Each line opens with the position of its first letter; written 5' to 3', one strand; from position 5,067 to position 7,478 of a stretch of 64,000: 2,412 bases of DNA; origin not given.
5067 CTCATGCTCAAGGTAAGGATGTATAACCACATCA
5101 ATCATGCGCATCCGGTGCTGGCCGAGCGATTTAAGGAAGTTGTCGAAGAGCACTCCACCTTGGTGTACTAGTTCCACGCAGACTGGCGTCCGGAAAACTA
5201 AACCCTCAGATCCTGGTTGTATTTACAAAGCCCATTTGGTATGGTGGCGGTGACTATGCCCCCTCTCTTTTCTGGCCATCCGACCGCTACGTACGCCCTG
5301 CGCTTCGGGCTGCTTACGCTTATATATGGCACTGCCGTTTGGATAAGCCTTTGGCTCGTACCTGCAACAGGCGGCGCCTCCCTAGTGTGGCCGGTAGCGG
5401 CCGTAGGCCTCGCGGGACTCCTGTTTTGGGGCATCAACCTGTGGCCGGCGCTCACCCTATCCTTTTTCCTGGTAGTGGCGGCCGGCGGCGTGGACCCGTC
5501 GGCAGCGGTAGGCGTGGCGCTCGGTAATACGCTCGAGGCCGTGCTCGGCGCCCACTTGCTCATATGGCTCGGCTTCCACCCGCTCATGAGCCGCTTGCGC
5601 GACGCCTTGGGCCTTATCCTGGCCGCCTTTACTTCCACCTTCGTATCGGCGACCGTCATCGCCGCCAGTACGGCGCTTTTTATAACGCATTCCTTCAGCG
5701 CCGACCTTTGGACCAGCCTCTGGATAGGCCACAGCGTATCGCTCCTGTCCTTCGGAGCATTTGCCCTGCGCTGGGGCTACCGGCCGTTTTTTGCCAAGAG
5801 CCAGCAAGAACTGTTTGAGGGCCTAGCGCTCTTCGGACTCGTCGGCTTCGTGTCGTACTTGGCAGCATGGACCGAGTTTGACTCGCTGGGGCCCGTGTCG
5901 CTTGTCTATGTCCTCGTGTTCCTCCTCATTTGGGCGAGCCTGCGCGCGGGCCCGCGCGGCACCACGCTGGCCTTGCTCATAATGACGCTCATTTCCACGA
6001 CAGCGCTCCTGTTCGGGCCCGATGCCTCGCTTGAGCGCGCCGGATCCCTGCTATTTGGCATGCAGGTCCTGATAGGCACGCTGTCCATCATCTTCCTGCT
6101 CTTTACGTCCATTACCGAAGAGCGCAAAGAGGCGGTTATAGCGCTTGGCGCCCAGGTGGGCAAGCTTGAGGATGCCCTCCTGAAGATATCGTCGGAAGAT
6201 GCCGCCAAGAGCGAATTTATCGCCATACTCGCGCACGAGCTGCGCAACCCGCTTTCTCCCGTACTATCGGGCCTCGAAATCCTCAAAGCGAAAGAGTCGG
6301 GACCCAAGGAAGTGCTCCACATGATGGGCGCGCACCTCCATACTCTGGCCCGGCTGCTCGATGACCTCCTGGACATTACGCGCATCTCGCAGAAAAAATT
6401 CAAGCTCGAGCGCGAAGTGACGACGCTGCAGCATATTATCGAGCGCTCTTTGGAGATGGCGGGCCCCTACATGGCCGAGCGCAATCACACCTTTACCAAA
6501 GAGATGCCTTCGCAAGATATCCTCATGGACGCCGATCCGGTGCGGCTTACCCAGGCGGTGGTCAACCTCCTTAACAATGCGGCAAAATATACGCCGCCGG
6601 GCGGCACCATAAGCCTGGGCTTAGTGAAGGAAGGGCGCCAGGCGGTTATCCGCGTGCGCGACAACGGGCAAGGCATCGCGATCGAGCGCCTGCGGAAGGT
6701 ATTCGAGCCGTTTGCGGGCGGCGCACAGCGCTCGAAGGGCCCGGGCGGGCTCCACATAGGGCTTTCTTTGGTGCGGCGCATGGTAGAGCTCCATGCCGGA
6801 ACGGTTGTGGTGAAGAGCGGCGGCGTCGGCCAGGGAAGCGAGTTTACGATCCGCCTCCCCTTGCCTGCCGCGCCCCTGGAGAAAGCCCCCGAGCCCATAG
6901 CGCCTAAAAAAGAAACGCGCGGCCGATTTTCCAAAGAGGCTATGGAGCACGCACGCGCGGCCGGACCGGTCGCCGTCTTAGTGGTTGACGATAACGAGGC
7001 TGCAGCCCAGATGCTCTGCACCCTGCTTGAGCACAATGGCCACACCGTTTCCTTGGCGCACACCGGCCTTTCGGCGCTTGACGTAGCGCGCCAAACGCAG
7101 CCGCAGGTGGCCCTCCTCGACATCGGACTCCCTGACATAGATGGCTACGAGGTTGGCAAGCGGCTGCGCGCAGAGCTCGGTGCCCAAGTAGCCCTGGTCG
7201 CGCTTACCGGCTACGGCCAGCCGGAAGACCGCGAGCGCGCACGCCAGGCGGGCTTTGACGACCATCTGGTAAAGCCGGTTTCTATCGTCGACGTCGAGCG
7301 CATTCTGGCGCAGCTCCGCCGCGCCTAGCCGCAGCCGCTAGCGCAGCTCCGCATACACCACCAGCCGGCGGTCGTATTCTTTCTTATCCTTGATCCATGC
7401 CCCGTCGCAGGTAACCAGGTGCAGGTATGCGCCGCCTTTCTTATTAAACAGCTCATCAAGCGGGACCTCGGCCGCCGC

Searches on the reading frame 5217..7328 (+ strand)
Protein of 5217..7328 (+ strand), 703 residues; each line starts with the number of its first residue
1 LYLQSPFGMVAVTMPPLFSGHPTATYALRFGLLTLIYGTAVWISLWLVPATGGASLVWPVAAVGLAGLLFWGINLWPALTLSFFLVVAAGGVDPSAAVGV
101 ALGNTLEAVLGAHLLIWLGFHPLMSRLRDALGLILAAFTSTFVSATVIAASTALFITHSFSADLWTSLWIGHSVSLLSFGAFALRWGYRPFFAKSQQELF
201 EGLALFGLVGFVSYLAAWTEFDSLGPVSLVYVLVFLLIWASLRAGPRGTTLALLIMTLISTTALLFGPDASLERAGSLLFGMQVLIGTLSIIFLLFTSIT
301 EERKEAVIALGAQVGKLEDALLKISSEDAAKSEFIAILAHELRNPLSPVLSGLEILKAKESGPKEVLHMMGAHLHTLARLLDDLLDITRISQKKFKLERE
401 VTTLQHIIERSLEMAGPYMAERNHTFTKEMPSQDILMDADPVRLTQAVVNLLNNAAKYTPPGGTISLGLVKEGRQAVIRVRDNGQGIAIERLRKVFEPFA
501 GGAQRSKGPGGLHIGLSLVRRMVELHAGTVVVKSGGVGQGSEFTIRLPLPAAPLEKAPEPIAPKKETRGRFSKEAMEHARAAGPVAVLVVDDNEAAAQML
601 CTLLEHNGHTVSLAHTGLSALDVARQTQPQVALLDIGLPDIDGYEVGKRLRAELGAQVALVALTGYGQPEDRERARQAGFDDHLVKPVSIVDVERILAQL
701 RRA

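Call 3: search_protein_families(library=pfam, proteins=[window:5217-7328:+], max_evalue=1)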
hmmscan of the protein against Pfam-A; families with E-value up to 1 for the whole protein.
window:5217-7328:+ (703 aa): 8 families
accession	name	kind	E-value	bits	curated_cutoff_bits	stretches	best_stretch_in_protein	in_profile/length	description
PF02518.31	HATPase_c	-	8.1e-26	91.1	26.4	1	440-550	2-110/111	Histidine kinase-, DNA gyrase B-, and HSP90-like ATPase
PF00072.30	Response_reg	-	1.2e-21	77.4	30.2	1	587-692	1-105/111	Response regulator receiver domain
PF00512.31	HisKA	-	1.1e-12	48.2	26.9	1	330-392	1-65/66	His Kinase A (phospho-acceptor) domain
PF05231.19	MASE1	-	7.2e-11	42.2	29.8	1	30-303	4-298/299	MASE1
PF10090.15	HPTransfase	-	0.03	14.5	22.9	1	436-490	27-78/123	Histidine phosphotransferase C-terminal domain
PF01576.24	Myosin_tail_1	-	0.087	11.1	38.1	1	308-414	236-342/1081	Myosin tail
PF13581.12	HATPase_c_2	-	0.11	12.9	27.4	1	444-524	32-110/127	Histidine kinase-like ATPase domain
PF13589.12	HATPase_c_3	-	0.3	11.5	25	1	444-503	3-60/137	Histidine kinase-, DNA gyrase B-, and HSP90-like ATPase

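Call 4: search_protein_families(library=ncbifam, proteins=[window:5217-7328:+], max_evalue=1)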
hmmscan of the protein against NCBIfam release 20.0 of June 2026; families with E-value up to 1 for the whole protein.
window:5217-7328:+ (703 aa): 158 families (the best 25 are shown)
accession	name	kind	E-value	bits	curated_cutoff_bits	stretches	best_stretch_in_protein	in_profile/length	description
TIGR02956.1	TMAO_torS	equivalog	5.5e-55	186.9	676.5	1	328-699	461-818/967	TMAO reductase system sensor histidine kinase/response regulator TorS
NF052574.1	HisKinEspCMyxo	equivalog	3.7e-53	180.8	1200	2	33-310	4-283/785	serine histidine kinase EspC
NF011874.0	PRK15347.1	equivalog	1.3e-52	179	852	2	327-560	394-622/921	two component system sensor kinase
NF041947.1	LuxQ_Vibrio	equivalog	4.9e-51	173.6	1200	1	276-699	410-837/843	quorum-sensing autoinducer 2 sensor kinase/phosphatase LuxQ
NF038297.2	hybrid_HK_HrmK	equivalog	2.6e-49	168.4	725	1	317-698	221-605/607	hybrid histidine kinase/response regulator HrmK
NF008099.0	PRK10841.1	equivalog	3.6e-48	164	920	2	327-552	464-693/949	two-component system sensor histidine kinase RcsC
NF008302.0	PRK11091.1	equivalog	1.4e-45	155.7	838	1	324-700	276-642/779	aerobic respiration two-component sensor histidine kinase ArcB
NF046044.1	PnpS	equivalog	2e-41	142.3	400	1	327-548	166-390/390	two-component system histidine kinase PnpS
NF008318.0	PRK11107.1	equivalog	3.8e-40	137.8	890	2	328-554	288-523/920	two-component sensor histidine kinase BarA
TIGR02966.1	phoR_proteo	equivalog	1.1e-39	136.4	334.2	1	327-547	110-333/333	phosphate regulon sensor histidine kinase PhoR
NF047874.1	MASE3_PAS_HK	subfamily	1e-38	133.6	560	1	295-551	371-627/655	MASE3 domain-containing sensor histidine kinase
NF033092.0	HK_WalK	equivalog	5.7e-37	127.6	725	1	328-549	369-594/594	cell wall metabolism sensor histidine kinase WalK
NF041832.1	near_NosP_CTERM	subfamily_domain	3.3e-36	125.2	400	1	329-699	5-368/370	NahK/ErcS family hybrid sensor histidine kinase/response regulator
NF041880.1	EPS_EpsF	equivalog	4.1e-36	124.5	900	2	323-548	266-492/492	response regulator EpsF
NF006800.0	PRK09303.1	equivalog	3.1e-35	121.8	342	1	317-549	137-377/383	histidine kinase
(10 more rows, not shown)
